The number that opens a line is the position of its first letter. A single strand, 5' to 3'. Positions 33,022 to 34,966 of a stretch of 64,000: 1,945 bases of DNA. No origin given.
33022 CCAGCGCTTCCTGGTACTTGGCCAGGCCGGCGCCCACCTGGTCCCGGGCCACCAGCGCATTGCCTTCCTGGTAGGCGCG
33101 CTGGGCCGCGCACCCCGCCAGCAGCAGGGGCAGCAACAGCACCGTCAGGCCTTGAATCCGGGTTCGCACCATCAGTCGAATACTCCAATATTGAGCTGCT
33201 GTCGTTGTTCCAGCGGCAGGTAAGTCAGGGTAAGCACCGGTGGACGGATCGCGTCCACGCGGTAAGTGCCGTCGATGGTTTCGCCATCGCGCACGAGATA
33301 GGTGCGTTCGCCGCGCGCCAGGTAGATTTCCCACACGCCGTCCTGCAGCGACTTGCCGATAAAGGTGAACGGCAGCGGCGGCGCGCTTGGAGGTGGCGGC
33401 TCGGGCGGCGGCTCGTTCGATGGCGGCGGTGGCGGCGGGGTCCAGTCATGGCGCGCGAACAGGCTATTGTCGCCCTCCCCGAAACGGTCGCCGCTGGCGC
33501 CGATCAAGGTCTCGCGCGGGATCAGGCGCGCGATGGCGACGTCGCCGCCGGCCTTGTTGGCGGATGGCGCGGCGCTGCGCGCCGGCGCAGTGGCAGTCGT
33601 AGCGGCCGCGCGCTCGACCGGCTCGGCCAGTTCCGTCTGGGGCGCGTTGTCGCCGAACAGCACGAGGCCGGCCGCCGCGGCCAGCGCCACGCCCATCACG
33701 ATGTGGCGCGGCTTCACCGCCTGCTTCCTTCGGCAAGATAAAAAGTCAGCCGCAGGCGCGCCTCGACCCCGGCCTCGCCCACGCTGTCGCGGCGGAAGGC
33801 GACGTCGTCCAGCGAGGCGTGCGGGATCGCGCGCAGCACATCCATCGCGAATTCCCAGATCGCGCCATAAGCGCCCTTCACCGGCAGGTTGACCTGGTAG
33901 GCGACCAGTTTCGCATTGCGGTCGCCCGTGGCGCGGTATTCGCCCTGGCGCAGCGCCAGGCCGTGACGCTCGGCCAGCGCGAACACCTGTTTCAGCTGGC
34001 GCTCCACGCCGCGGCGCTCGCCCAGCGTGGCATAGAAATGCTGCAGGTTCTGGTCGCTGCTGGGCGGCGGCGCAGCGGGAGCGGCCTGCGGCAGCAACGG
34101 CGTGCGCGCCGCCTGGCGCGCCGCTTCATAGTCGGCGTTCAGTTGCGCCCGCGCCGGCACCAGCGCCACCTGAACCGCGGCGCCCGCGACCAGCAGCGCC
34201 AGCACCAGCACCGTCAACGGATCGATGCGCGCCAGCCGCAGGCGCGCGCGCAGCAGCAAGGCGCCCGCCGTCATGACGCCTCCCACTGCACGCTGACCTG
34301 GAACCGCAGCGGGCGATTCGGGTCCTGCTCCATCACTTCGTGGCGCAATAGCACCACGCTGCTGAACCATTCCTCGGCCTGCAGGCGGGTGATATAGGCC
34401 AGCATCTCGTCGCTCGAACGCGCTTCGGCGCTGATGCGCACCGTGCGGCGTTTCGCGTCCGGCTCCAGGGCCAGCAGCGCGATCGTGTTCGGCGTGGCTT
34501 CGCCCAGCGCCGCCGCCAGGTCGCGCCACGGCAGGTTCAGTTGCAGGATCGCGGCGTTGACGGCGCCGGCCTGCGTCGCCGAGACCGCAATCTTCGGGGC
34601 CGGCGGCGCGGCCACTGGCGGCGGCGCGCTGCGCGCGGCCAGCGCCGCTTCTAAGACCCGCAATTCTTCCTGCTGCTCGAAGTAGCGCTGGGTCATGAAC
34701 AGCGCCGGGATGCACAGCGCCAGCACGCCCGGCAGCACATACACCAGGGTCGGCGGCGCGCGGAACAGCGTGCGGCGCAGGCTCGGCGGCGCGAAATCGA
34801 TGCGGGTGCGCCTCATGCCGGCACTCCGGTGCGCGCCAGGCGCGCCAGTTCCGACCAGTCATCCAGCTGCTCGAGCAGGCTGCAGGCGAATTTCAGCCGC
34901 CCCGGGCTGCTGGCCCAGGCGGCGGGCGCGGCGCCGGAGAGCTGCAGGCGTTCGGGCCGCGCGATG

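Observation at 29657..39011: Eleven-gene GspG/F/E + PilMNOP-like + TPR-liposecretin operon: a type IV filament machine fitting neither the canonical T2SS nor the T4aP layout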

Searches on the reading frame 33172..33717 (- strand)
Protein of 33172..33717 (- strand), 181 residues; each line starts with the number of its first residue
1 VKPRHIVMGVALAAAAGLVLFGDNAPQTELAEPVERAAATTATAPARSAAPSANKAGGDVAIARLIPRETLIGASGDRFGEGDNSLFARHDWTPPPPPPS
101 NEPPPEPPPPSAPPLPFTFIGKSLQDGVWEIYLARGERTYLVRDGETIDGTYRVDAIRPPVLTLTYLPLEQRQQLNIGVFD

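Call 5: search_protein_families(library=pfam, proteins=[window:33172-33717:-], max_evalue=0.1)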
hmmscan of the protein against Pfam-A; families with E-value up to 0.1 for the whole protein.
window:33172-33717:- (181 aa): 0 families

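Call 6: search_protein_families(library=ncbifam, proteins=[window:33172-33717:-], max_evalue=0.1)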
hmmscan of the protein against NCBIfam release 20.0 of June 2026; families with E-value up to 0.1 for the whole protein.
window:33172-33717:- (181 aa): 0 families

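Call 42: search_protein_families(library=pfam, alignment_id=A4, max_evalue=1)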
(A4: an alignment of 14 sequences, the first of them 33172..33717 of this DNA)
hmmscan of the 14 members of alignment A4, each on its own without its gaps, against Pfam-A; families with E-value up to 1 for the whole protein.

A. member 1, window:33172-33717:- (181 aa): 0 families

B. families by the number of members that match (of 14 scanned): 1 family
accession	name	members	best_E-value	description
PF13511.11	DUF4124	1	0.02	Domain of unknown function (DUF4124)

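Call 44: search_solved_structures(query=A4, max_evalue=10)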
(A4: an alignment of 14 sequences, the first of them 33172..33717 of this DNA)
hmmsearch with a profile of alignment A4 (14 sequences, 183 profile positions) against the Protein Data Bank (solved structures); distinct sequences matched with E-value up to 10: 9.
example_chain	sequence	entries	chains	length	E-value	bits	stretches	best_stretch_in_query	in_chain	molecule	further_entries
3rih_A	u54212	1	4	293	0.039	17.2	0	50-93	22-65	short chain dehydrogenase or reductase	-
8r2o_A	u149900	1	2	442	0.38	14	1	31-117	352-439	Maltodextrin-binding protein,Huntingtin, myristoylated N-terminal fragment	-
3io4_A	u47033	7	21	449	0.49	13.6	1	33-117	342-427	Maltose-binding periplasmic protein,Huntingtin fusion protein | Maltose-binding periplasmic protein, HUNTINGTIN FUSION PROTEIN | Maltose-binding protein, huntin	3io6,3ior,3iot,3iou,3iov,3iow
2r5t_A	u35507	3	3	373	0.57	13.4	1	91-142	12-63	Serine/threonine-protein kinase Sgk1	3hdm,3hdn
4fe8_A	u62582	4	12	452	0.59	13.3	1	20-117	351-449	Maltose-binding periplasmic protein,Huntingtin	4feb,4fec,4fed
7pue_A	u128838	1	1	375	0.65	13.2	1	91-142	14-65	Serine/threonine-protein kinase Sgk1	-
4jbe_A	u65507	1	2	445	3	11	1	20-87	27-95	Gamma-glutamyl phosphate reductase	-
6x89_V1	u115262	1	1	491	6.1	10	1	85-112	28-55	NADH dehydrogenase [ubiquinone] flavoprotein 1, mitochondrial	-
8e73_V1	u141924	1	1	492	6.1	10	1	85-112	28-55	NDUV1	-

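Call 46: find_homologous_proteins(query=A4, max_evalue=0.001)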
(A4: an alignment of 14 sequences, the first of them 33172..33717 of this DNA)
Query A4 (14 sequences) (181 aa, profile of the alignment): 1154 proteins with E <= 0.001 among 8000 candidates; the best 120 are listed.
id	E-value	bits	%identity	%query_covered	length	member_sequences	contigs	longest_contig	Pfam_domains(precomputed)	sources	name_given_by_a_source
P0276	2.9e-83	296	72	100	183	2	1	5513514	-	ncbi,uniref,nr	ncbi:hypothetical protein [Massilia sp. 9I]|uniref:hypothetical protein n=1 Tax=Massilia sp. 9I TaxI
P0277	1.7e-82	294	96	100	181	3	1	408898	-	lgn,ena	-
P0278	2.0e-82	294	77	100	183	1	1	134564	-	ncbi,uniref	ncbi:hypothetical protein AB2N08_18020 [Massilia aurea]|uniref:hypothetical protein n=1 Tax=Massilia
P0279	3.0e-82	293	68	100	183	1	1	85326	-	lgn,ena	-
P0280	3.3e-82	293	63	100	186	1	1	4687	-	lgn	-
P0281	3.3e-82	293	68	100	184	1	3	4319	-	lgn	-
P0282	4.3e-82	293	73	100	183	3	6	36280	-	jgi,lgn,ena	jgi:hypothetical protein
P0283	5.0e-82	292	62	100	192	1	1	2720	-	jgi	jgi:hypothetical protein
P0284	5.8e-82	292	89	100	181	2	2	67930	-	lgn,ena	-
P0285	7.3e-82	292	74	100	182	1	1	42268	-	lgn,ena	-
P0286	8.4e-82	292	92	100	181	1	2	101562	-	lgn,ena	-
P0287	9.7e-82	291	76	100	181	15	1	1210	-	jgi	-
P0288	1.0e-81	291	91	100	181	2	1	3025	-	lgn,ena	-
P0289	1.1e-81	291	91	100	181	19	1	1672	-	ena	-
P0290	1.3e-81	291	62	100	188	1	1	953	-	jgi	jgi:hypothetical protein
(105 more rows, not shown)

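Call 56: predict_structure(alignment_id=A5)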
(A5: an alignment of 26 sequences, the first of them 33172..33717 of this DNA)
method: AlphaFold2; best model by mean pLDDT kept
length: 181 residues; sequences in the alignment: 26
mean_pLDDT: 67.1   pTM: 0.42
mean pLDDT of the five models: 67.1, 66.1, 65.2, 64.8, 62.6
residues with pLDDT >= 90: 65; 70-90: 21; 50-70: 36; < 50: 59
segments of 3 or more residues with pLDDT < 50: 1-3, 22-63, 72-78
pLDDT, mean of each block of 10 residues (from residue 1): 50 52 40 34 33 39 51 46 51 70 82 93 92 96 95 95 96 92 75
secondary structure, 60 per line:
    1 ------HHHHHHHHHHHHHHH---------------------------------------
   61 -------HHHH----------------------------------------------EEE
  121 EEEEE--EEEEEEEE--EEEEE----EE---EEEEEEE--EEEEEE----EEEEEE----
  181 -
elements in order: H7-21 H68-71 E118-125 E128-135 E138-142 E152-158 E161-166 E171-176

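Call 59: fold_search(model_id=the predicted structure, library=pdb)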
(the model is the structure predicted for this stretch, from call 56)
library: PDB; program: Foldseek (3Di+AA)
matches with E <= 10: 576; with E <= 0.001: 0
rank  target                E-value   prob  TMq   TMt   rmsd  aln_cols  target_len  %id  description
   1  2y4y_B                2.3e-02  1.00  0.30  0.65   2.5        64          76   16  Structure of a domain from the type IV pilus biogenesis lipoprotein PilP, from Pseudomonas aeruginosa (released 2012-01-18)
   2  3oss_C                6.0e-02  1.00  0.30  0.77   2.5        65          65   15  The crystal structure of enterotoxigenic Escherichia coli GspC-GspD complex from the type II secretion system (released 2011-08-03)
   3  2y4y_C                1.0e-01  1.00  0.30  0.63   2.6        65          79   15  Structure of a domain from the type IV pilus biogenesis lipoprotein PilP, from Pseudomonas aeruginosa (released 2012-01-18)
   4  2y4y_D                1.3e-01  1.00  0.30  0.61   2.3        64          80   16  Structure of a domain from the type IV pilus biogenesis lipoprotein PilP, from Pseudomonas aeruginosa (released 2012-01-18)
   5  4av2_M                1.7e-01  1.00  0.30  0.61   3.5        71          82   13  Single particle electron microscopy of PilQ dodecameric complexes from Neisseria meningitidis. (released 2012-10-17)
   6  7oio_MODEL_1_A        2.2e-01  0.99  0.25  0.31   2.2        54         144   15  Solution structure of Legionella pneumophila LspC (released 2022-06-01)
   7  4wfw                  2.7e-01  0.98  0.26  0.51   2.8        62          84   11  The crystal structure of Dickeya dadantii GspB from the type 2 secretion system (released 2015-09-30)
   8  2ivw_MODEL_1_A        2.9e-01  0.98  0.29  0.45   4.5        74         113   12  The solution structure of a domain from the Neisseria meningitidis PilP pilot protein. (released 2007-02-13)
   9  3jc8_Pa               3.6e-01  0.57  0.29  0.33  43.9       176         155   11  Architectural model of the type IVa pilus machine in a piliated state (released 2016-03-16)
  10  2y4x_A                3.9e-01  0.92  0.25  0.47   5.0        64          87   11  Structure of a domain from the type IV pilus biogenesis lipoprotein PilP, from Pseudomonas aeruginosa PA01 (released 2012-01-18)
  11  2y4y_A                4.1e-01  0.94  0.27  0.53   3.6        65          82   11  Structure of a domain from the type IV pilus biogenesis lipoprotein PilP, from Pseudomonas aeruginosa (released 2012-01-18)
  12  2lc4_MODEL_1_A        4.3e-01  0.98  0.31  0.48   4.3        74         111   15  Solution Structure of PilP from Pseudomonas aeruginosa (released 2011-12-21)
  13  2y4x_B                5.5e-01  0.87  0.25  0.47   5.1        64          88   11  Structure of a domain from the type IV pilus biogenesis lipoprotein PilP, from Pseudomonas aeruginosa PA01 (released 2012-01-18)
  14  7sxi_MODEL_1_A        6.9e-01  0.57  0.22  0.45   6.1        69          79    9  Solution Structure of Sds3 Capped Tudor Domain (released 2022-01-19)
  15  9a6x_B                7.3e-01  0.16  0.14  0.13  17.4        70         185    8  Integrative model of PTAS-EFP by crosslinking MS and deep learning (released 2024-09-18)
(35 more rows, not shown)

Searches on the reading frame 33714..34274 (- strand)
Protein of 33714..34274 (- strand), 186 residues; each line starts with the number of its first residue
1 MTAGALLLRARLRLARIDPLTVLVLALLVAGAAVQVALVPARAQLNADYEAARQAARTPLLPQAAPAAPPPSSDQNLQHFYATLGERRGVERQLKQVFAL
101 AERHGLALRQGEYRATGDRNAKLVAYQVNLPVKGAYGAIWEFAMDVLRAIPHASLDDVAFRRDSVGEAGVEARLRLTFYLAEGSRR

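Call 5: search_protein_families(library=pfam, proteins=[window:33714-34274:-], max_evalue=0.1)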
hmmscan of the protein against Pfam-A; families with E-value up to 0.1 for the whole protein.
window:33714-34274:- (186 aa): 0 families

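Call 6: search_protein_families(library=ncbifam, proteins=[window:33714-34274:-], max_evalue=0.1)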
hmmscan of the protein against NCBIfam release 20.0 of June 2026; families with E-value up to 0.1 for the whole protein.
window:33714-34274:- (186 aa): 2 families
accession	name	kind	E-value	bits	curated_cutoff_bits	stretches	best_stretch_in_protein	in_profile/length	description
NF041840.1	rnfG_Methano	equivalog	0.0078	15.8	230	1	22-66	14-58/189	Rnf electron transport complex subunit RnfG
NF052575.1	MFS_efflux_Tap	equivalog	0.016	14.2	625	1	21-68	85-132/401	multidrug efflux MFS transporter Tap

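Call 41: search_protein_families(library=pfam, alignment_id=A3, max_evalue=1)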
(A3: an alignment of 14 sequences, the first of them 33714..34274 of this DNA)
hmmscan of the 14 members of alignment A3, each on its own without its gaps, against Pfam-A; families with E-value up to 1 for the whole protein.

A. member 1, window:33714-34274:- (186 aa): 2 families
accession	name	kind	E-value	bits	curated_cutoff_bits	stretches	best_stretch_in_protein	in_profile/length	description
PF12089.13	DUF3566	-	0.13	13.1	22.2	1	9-39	3-33/118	Transmembrane domain of unknown function (DUF3566)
PF03911.21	Sec61_beta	-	0.23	12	27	1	16-31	17-32/41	Sec61beta family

B. families by the number of members that match (of 14 scanned): 7 families
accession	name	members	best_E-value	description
PF10741.14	T2SSM_b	1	0.015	Type II secretion system (T2SS), protein M subtype b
PF04145.20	Ctr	1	0.018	Ctr copper transporter family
PF04350.18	PilO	1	0.019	Pilus assembly protein, PilO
PF13116.12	YhdP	1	0.045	YhdP protein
PF04140.19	ICMT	1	0.1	Isoprenylcysteine carboxyl methyltransferase (ICMT) family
PF12089.13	DUF3566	1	0.13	Transmembrane domain of unknown function (DUF3566)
PF03911.21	Sec61_beta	1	0.23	Sec61beta family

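Call 43: search_solved_structures(query=A3, max_evalue=10)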
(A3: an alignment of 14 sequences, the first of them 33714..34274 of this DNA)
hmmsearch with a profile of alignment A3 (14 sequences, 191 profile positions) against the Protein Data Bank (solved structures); distinct sequences matched with E-value up to 10: 5.
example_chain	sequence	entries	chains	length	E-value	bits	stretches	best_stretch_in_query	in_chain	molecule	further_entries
2fe1_A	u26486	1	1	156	0.0095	19.1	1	24-121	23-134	conserved hypothetical protein PAE0151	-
7y8r_R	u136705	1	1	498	0.026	17.7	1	41-153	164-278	PHD finger protein 10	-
7vdv_R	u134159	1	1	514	0.027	17.6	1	41-153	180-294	PHD finger protein 10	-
3jc8_Oa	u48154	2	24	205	0.05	16.8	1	41-170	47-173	PilO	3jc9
1z2c_A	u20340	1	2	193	0.6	13.2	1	41-113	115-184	Rho-related GTP-binding protein RhoC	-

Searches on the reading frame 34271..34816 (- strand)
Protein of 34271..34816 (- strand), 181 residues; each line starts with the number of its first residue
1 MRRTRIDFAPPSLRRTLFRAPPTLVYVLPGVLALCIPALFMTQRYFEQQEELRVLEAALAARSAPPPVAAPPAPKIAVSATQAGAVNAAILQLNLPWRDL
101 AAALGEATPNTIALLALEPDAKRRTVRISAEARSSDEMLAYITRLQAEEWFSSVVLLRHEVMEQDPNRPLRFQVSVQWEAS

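Call 5: search_protein_families(library=pfam, proteins=[window:34271-34816:-], max_evalue=0.1)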
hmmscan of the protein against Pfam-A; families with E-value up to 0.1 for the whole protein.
window:34271-34816:- (181 aa): 1 family
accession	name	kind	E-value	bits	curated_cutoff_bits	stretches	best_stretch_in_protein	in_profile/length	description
PF05137.18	PilN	-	1.2e-06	28.8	22.8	1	102-177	4-77/78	Fimbrial assembly protein (PilN)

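Call 6: search_protein_families(library=ncbifam, proteins=[window:34271-34816:-], max_evalue=0.1)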
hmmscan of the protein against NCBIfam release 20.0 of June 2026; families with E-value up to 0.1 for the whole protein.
window:34271-34816:- (181 aa): 1 family
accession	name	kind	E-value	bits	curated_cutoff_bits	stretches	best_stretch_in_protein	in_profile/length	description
NF008950.0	PRK12295.1-3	equivalog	0.073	12.4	492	1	96-142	140-188/387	ATP phosphoribosyltransferase regulatory subunit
